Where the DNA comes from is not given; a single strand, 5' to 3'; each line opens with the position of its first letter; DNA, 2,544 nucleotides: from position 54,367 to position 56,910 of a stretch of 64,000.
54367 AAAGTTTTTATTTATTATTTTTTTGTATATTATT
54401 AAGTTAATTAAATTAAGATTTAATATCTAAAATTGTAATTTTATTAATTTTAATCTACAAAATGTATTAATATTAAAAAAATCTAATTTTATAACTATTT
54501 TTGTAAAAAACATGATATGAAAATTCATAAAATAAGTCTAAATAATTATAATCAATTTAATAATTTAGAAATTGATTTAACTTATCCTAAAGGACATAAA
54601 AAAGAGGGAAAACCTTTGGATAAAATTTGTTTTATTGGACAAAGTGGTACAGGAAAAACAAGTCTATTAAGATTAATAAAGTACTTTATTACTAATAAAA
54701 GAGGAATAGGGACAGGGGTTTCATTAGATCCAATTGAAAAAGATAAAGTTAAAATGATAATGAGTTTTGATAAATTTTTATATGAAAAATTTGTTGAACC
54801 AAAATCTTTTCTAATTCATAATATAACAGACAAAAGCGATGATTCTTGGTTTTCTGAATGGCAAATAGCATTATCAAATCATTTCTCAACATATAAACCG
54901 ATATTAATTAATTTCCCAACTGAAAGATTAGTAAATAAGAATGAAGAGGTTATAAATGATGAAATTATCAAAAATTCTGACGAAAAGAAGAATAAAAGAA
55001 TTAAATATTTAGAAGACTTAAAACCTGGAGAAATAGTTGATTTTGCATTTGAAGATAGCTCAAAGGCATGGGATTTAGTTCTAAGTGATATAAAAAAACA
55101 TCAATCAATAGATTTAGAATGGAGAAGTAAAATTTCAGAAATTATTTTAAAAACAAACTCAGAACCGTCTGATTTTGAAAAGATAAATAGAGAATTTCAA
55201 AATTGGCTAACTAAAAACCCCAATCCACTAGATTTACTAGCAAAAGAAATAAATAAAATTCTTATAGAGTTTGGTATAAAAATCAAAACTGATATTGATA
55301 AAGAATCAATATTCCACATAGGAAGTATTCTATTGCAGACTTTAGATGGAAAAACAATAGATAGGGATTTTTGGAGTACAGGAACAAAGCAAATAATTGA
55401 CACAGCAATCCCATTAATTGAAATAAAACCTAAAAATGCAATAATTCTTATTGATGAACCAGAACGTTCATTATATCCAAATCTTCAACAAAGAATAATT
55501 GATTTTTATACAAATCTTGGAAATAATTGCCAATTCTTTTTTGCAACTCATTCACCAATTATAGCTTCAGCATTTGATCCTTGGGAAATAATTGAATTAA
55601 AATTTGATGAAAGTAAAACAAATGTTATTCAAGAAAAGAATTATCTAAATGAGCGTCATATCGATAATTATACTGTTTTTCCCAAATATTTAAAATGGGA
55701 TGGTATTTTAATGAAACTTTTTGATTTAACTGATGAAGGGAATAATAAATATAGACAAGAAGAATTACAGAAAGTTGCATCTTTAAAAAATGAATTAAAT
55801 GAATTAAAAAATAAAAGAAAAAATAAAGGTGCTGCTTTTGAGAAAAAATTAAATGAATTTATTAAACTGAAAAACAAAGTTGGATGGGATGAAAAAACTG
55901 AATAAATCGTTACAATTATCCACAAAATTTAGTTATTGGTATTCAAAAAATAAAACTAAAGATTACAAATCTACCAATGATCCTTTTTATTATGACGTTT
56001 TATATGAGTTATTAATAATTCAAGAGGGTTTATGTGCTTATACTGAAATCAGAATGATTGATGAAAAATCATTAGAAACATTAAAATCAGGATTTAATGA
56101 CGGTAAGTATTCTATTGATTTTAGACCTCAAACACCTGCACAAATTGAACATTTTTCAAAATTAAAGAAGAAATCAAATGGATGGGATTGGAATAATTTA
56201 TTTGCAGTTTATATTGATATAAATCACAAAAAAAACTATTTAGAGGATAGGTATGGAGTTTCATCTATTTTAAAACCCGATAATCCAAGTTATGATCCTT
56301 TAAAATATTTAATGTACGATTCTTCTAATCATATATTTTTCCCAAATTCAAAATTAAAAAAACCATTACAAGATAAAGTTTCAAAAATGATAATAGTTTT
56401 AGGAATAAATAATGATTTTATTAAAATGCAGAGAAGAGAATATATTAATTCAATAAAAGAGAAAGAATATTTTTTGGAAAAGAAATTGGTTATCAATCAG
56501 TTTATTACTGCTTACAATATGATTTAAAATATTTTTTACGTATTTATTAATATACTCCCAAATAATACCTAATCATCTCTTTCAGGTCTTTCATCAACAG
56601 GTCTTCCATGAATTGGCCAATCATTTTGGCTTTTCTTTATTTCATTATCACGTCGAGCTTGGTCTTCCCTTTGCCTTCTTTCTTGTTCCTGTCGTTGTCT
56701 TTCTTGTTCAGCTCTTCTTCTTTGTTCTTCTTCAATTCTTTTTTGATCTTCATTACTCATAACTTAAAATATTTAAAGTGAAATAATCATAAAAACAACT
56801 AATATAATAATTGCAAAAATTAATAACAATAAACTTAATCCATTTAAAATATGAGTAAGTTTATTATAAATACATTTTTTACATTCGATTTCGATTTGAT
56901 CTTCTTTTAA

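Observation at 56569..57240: Convergent two-gene cassette: 3-TM protein plus 63-aa Glu/Arg-rich peptide next to the Septu-like module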

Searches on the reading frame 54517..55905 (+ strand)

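Call 4: search_protein_families(library=pfam, proteins=[window:54517-55905:+], max_evalue=1)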
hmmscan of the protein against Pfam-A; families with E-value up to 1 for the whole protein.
window:54517-55905:+ (462 aa): 13 families
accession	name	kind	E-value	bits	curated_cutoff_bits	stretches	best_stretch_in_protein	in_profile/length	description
PF13175.12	AAA_15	-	3.1e-22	80.2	32.1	1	1-350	1-374/374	AAA ATPase domain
PF13304.12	AAA_21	-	1.1e-16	62.3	27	1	38-349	3-302/304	AAA domain, putative AbiEii toxin, Type IV TA system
PF13476.12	AAA_23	-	5.1e-07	31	27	1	5-229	1-195/201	AAA domain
PF02463.25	SMC_N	-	0.0017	18.3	40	1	272-348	123-200/220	RecF/RecN/SMC N terminal domain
PF00005.33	ABC_tran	-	0.0023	19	25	1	36-93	13-76/137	ABC transporter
PF08477.19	Roc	-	0.0042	17.7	27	1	36-55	1-21/119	Ras of Complex, Roc, domain of DAPkinase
PF13401.12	AAA_22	-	0.031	15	27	1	37-60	8-31/130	AAA domain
PF07728.20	AAA_5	-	0.051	14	22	1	37-61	2-26/139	AAA domain (dynein-related subfamily)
PF00004.35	AAA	-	0.1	13.5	21.2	0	37-54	1-18/131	ATPase family associated with various cellular activities (AAA)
PF03193.22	RsgA_GTPase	-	0.15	12.3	30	1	37-54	109-126/174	RsgA GTPase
PF13479.12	AAA_24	-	0.21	11.8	27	1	36-88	4-52/195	AAA domain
PF13191.12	AAA_16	-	0.26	12.2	32.6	1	40-61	30-51/167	AAA ATPase domain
PF13521.12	AAA_28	-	0.3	11.7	27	1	36-54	1-19/164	AAA domain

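Call 5: search_protein_families(library=padloc, proteins=[window:54517-55905:+], max_evalue=1)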
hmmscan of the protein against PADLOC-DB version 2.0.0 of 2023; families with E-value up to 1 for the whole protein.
window:54517-55905:+ (462 aa): 95 families (the best 25 are shown)
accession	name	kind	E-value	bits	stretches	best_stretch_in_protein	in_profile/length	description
PDLC00274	PtuA1|PtuA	-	4.4e-65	218.7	1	1-368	1-367/438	AAA ATPase domain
PDLC00289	PtuA1|PtuA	-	5.1e-30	102.8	1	1-405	1-338/404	AAA ATPase domain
PDLC02979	AriA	-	6.6e-22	76.8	1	1-350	1-373/373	-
PDLC00271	PtuA1|PtuA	-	5.3e-20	70.4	2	306-429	278-399/421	AAA ATPase domain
PDLC02335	AbiLi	-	7.9e-20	69.2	1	3-392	50-277/326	AbiLi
PDLC02980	AriA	-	1.9e-18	65.5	1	38-349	3-302/304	-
PDLC00278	PtuA1|PtuA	-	4.1e-18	63.9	2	307-444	288-424/436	AAA ATPase domain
PDLC00290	PtuA1|PtuA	-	1.6e-16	58.7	2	269-374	231-336/414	AAA ATPase domain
PDLC04164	AriA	-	1.6e-16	58.6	2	185-350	79-236/253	-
PDLC00265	PtuA1|PtuA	-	1.8e-15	55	2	157-426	171-438/479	AAA ATPase domain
PDLC02981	AriAB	-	6.1e-15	52.9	2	270-354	294-382/694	-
PDLC00298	PtuA1|PtuA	-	7e-15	53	2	307-443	282-412/423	AAA ATPase domain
PDLC00305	PtuA1|PtuA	-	4.3e-14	50.6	2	301-373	239-310/392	AAA ATPase domain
PDLC00301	PtuA1|PtuA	-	5.5e-14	50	2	301-373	276-348/429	AAA ATPase domain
PDLC00295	PtuA1|PtuA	-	6.4e-14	49.9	2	307-384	291-369/451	AAA ATPase domain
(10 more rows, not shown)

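Call 6: search_protein_families(library=ncbifam, proteins=[window:54517-55905:+], max_evalue=1)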
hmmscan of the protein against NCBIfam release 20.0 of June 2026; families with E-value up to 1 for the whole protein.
window:54517-55905:+ (462 aa): 40 families (the best 25 are shown)
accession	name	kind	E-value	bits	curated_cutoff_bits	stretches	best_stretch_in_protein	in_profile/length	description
NF041760.1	PtuA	equivalog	4.1e-12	45.8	500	2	309-375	379-445/524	retron Ec78 anti-phage system effector ATPase PtuA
NF047739.1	antiphage_MADS3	equivalog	4.1e-07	29.5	420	1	286-371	317-401/427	methylation-associated defense system AAA family ATPase MAD3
TIGR03608.1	L_ocin_972_ABC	subfamily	6.3e-07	29.1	254.85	2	252-354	103-201/206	putative bacteriocin export ABC transporter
TIGR02673.1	FtsE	equivalog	7.8e-06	25.7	264.85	2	38-63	32-57/214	cell division ATP-binding protein FtsE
TIGR02315.1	ABC_phnC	equivalog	9.8e-06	25.2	266.1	2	37-63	31-57/243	phosphonate ABC transporter ATP-binding protein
TIGR02857.1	CydD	equivalog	0.00013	21.1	435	1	33-64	347-378/529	thiol reductant ABC exporter subunit CydD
NF008039.0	PRK10771.1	equivalog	0.00024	20.6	298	1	35-63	26-54/234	thiamine ABC transporter ATP-binding protein ThiQ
TIGR01277.1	thiQ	equivalog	0.00064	19.4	245.05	1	35-63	25-53/213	thiamine ABC transporter ATP-binding protein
TIGR00972.1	3a0107s01c2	equivalog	0.00085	18.7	343.2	1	301-346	159-202/248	phosphate ABC transporter ATP-binding protein PstB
NF000168.2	ABCF_Msr_all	exception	0.00095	17.9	680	1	34-149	31-142/487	Msr family ABC-F type ribosomal protection protein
NF043075.1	MMSYN1_0197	equivalog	0.0011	18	550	0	250-335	95-179/341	spermidine/putrescine ABC transporter ATP-binding protein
TIGR03375.1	type_I_sec_LssB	subfamily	0.0012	17.2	693.1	1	33-73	492-529/696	type I secretion system permease/ATPase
NF050039.1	sacti_exp_GggC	equivalog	0.0048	16.2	750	1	35-64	343-372/511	streptosactin export ABC transporter GggC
TIGR02982.1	heterocyst_DevA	subfamily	0.0057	16.3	295.8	0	38-57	35-54/220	ABC exporter ATP-binding subunit, DevA family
NF008338.0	PRK11124.1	equivalog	0.0059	16.1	369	0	35-61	29-55/242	arginine ABC transporter ATP-binding protein ArtP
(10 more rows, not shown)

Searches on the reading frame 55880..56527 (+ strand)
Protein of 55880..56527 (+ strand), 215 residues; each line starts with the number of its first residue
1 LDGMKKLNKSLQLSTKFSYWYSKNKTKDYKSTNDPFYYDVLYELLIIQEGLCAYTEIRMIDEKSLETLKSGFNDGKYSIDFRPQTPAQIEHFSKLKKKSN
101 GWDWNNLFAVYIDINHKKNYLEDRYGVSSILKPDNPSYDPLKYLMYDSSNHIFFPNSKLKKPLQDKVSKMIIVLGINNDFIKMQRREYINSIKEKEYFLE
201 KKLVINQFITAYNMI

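Call 4: search_protein_families(library=pfam, proteins=[window:55880-56527:+], max_evalue=1)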
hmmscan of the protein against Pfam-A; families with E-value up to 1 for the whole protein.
window:55880-56527:+ (215 aa): 3 families
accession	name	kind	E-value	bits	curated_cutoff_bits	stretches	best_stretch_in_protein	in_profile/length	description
PF15595.11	Imm51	-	0.081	13.3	29.8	1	75-123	10-57/104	Immunity protein 51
PF10635.14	DisA-linker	-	0.11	12.7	25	1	164-200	60-96/142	DisA bacterial checkpoint controller linker region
PF08346.17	AntA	-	0.16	13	27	0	5-33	4-33/68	AntA/AntB antirepressor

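Call 5: search_protein_families(library=padloc, proteins=[window:55880-56527:+], max_evalue=1)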
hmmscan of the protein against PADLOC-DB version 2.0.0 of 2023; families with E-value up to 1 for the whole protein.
window:55880-56527:+ (215 aa): 17 families
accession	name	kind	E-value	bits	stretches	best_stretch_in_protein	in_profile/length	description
PDLC02924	HNH_I-A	-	1.6e-18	65.5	1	4-195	1-161/198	-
PDLC00324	PtuB1|PtuB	-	1.1e-13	49.4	1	4-207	1-181/209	Unknown function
PDLC00326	PtuB1|PtuB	-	3.8e-12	44.5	2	88-203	62-178/197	Unknown function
PDLC00332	PtuB1|PtuB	-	3.8e-11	41.2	1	4-202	1-177/212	Unknown function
PDLC00351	PtuB1|PtuB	-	5.9e-10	37.5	1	16-195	23-178/195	Unknown function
PDLC00349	PtuB1|PtuB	-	2.1e-08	32.4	1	4-110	1-98/260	Unknown function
PDLC00334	PtuB1|PtuB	-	2.1e-08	32.3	1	22-191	20-167/222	Unknown function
PDLC00322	PtuB1|PtuB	-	6.9e-08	30.6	1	20-195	15-166/215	Unknown function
PDLC00358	PtuB1|PtuB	-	1.4e-07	29.4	1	26-189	22-165/215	Unknown function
PDLC00338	PtuB1|PtuB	-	6.3e-07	27.1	1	4-186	1-163/261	Unknown function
PDLC00347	PtuB1|PtuB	-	1e-06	26.9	1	87-209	53-163/195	Unknown function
PDLC00346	PtuB1|PtuB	-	4.4e-06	24.8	1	4-197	1-173/214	Unknown function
PDLC00348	PtuB1|PtuB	-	2e-05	22.2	1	77-199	57-173/198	Unknown function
PDLC00355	PtuB1|PtuB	-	0.00035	18.3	1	4-62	1-62/263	Unknown function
PDLC00321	PtuB1|PtuB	-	0.00043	18.1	1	63-118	29-85/223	Unknown function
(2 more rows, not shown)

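Call 6: search_protein_families(library=ncbifam, proteins=[window:55880-56527:+], max_evalue=1)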
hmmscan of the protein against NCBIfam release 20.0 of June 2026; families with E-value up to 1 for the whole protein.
window:55880-56527:+ (215 aa): 2 families
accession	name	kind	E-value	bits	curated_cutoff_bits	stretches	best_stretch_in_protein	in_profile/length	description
NF041761.1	PtuB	equivalog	8.5e-15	55.2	150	1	4-196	1-181/218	retron Ec78 anti-phage system effector HNH endonuclease PtuB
TIGR02646.1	TIGR02646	subfamily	1.5e-06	28.3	52.15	1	29-185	4-144/144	retron system putative HNH endonuclease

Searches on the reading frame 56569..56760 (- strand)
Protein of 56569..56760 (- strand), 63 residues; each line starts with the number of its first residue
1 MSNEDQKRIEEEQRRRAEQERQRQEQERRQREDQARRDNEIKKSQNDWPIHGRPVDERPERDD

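Call 4: search_protein_families(library=pfam, proteins=[window:56569-56760:-], max_evalue=1)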
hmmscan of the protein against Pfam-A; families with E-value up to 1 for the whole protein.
window:56569-56760:- (63 aa): 3 families
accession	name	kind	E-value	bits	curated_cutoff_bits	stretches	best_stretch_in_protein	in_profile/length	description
PF15346.11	ARGLU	-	0.022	15.1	27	1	2-45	85-128/149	Arginine and glutamate-rich 1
PF13025.11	DUF3886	-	0.079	13.6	25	1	5-48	23-66/68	Protein of unknown function (DUF3886)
PF15927.10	Casc1_N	-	0.3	11.2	28.2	1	4-45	6-49/201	Cancer susceptibility candidate 1 N-terminus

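Call 5: search_protein_families(library=padloc, proteins=[window:56569-56760:-], max_evalue=1)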
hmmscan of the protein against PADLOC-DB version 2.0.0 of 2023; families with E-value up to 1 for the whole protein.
window:56569-56760:- (63 aa): 0 families

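Call 6: search_protein_families(library=ncbifam, proteins=[window:56569-56760:-], max_evalue=1)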
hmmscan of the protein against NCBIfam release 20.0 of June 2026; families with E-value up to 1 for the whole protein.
window:56569-56760:- (63 aa): 1 family
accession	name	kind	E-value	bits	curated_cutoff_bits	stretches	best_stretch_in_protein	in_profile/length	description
TIGR02794.1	tolA_full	equivalog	0.46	9.7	59.45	1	4-43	115-153/362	cell envelope integrity protein TolA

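Call 34: search_protein_families(library=phrogs, proteins=[window:56569-56760:-], max_evalue=0.01)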
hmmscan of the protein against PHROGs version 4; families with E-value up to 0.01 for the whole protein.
window:56569-56760:- (63 aa): 0 families

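Call 61: list_cluster_members(proteins=[P0090, P0145, window:56773-57240:-, window:56569-56760:-])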
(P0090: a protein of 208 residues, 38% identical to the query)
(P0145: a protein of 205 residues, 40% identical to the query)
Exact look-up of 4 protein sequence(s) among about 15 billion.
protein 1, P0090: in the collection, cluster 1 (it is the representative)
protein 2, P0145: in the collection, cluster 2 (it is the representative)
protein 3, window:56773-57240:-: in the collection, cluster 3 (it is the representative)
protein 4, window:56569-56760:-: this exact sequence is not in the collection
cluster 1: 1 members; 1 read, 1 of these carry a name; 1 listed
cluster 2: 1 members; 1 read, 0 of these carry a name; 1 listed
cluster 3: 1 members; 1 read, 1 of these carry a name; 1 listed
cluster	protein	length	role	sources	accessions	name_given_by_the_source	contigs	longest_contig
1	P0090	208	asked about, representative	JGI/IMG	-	hypothetical protein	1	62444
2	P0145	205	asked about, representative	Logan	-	-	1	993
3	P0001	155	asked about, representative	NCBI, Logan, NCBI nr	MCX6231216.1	MAG: hypothetical protein NTZ33_06700 [Bacteroidetes bacterium] | hypothetical protein [Bacteroidota bacterium]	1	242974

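Call 73: find_homologous_proteins(query=A3, max_evalue=0.001)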
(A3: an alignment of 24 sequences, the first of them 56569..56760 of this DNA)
Query A3 (24 sequences) (63 aa, profile of the alignment): 21 proteins with E <= 0.001 among 2949 candidates.
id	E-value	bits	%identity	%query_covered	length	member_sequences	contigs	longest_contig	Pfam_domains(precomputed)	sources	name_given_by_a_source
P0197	4.8e-11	60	39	84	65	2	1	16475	-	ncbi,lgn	-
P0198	1.0e-10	59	40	100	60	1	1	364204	-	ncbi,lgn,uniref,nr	ncbi:hypothetical protein OQY15_18260 [Pedobacter sp. MC2016-15]|uniref:hypothetical protein n=1 Tax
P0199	1.5e-10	59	38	100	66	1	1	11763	-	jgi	-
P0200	5.0e-10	57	43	78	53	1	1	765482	-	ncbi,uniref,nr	ncbi:hypothetical protein [Maribellus sediminis]|uniref:hypothetical protein n=1 Tax=Maribellus sedi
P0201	1.9e-9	55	-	-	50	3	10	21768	-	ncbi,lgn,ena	-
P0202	2.7e-9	55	40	56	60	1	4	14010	-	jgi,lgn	jgi:hypothetical protein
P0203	1.4e-8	53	40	84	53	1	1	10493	-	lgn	-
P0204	6.2e-8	50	75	44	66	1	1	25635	-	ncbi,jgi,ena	-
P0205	7.5e-8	50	55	17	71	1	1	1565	-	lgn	-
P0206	7.5e-8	50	-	-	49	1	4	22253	-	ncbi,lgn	-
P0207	1.9e-7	49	27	76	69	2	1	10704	-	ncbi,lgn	ncbi:MAG: hypothetical protein WAO52_15000 [Prolixibacteraceae bacterium]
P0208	3.5e-7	48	34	100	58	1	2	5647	-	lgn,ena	-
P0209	4.6e-7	48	38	100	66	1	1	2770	-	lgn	-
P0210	6.0e-7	47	43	22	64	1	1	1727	-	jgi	jgi:hypothetical protein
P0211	7.7e-7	47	31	51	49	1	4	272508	-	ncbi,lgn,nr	ncbi:hypothetical protein [Flavobacterium sp.]|nr:hypothetical protein [Flavobacterium sp.]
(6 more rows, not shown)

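Call 74: find_encoding_contigs(protein=P0204, flank=5000, max_places=2)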
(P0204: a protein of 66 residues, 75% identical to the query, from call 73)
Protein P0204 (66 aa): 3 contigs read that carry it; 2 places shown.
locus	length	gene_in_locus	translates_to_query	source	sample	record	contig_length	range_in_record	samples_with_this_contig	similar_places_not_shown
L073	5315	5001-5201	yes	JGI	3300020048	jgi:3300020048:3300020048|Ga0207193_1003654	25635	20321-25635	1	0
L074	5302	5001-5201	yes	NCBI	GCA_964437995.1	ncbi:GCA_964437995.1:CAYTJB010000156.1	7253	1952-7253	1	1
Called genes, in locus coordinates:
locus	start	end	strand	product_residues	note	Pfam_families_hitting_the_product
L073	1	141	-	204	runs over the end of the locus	-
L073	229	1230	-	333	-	PF01018:GTP1_OBG, PF01926:MMR_HSR1, PF02421:FeoB_N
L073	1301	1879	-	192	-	PF00406:ADK, PF13238:AAA_18 (weak), PF13207:AAA_17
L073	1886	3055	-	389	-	PF00004:AAA (faint), PF00406:ADK, PF02224:Cytidylate_kin (faint), PF13207:AAA_17, PF13238:AAA_18, PF13521:AAA_28 (faint), PF00406:ADK, PF13207:AAA_17, +2 more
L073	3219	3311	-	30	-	-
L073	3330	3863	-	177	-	PF00156:Pribosyltran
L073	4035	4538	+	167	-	PF00731:AIRC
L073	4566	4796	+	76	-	-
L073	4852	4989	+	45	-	-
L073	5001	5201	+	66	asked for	-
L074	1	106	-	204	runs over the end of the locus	-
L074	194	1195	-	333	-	PF01018:GTP1_OBG, PF01926:MMR_HSR1, PF02421:FeoB_N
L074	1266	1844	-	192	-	PF00406:ADK, PF13238:AAA_18 (weak), PF13207:AAA_17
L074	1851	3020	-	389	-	PF00004:AAA (faint), PF00406:ADK, PF02224:Cytidylate_kin (faint), PF13207:AAA_17, PF13238:AAA_18, PF13521:AAA_28 (faint), PF00406:ADK, PF13207:AAA_17, +2 more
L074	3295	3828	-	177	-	PF00156:Pribosyltran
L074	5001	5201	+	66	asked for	-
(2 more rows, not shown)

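Call 75: find_encoding_contigs(protein=P0199, flank=5000, max_places=2)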
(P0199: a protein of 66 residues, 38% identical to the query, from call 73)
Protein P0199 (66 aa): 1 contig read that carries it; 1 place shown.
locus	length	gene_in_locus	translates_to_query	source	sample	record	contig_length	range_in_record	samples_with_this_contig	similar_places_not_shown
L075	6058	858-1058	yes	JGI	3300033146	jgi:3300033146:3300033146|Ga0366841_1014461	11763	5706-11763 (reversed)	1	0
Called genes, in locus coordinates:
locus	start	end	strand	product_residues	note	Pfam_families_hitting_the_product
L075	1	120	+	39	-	?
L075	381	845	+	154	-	-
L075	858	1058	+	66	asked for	-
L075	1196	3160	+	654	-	PF13292:DXP_synthase_N, PF00456:Transketolase_N (faint), PF02779:Transket_pyr, PF02780:Transketolase_C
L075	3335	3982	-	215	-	PF00188:CAP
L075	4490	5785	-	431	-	PF02321:OEP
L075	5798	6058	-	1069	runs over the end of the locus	PF00873:ACR_tran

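Call 76: find_encoding_contigs(protein=P0201, flank=5000, max_places=4)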
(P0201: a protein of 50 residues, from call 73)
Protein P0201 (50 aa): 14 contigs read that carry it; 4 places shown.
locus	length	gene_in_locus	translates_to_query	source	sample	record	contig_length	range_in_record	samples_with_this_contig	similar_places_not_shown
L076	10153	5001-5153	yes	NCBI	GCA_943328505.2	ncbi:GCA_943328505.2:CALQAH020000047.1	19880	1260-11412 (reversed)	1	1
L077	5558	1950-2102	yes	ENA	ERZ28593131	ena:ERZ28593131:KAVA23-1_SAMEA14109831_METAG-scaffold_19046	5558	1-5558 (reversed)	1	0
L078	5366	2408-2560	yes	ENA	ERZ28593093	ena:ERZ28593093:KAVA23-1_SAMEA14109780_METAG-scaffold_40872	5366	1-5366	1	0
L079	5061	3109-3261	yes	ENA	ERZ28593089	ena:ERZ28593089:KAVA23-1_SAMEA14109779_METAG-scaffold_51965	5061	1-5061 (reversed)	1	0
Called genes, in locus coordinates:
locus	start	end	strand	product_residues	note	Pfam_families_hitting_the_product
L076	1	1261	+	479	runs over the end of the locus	PF00589:Phage_integrase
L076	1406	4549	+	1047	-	PF20464:MmeI_N (faint), PF02384:N6_Mtase, PF20473:MmeI_Mtase, PF07669:Eco57I, PF12950:TaqI_C (weak)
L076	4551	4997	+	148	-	-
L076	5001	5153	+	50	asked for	-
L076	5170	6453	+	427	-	-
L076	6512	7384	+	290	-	-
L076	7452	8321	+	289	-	PF01545:Cation_efflux, PF16916:ZT_dimer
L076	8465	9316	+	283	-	-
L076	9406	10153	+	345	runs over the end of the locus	PF13481:AAA_25, PF19610:DUF6115 (weak), PF13384:HTH_23 (faint)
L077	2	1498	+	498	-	?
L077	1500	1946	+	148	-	-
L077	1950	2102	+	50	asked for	-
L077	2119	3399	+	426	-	-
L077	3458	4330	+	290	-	-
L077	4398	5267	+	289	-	PF01545:Cation_efflux, PF16916:ZT_dimer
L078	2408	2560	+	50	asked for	-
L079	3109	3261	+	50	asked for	-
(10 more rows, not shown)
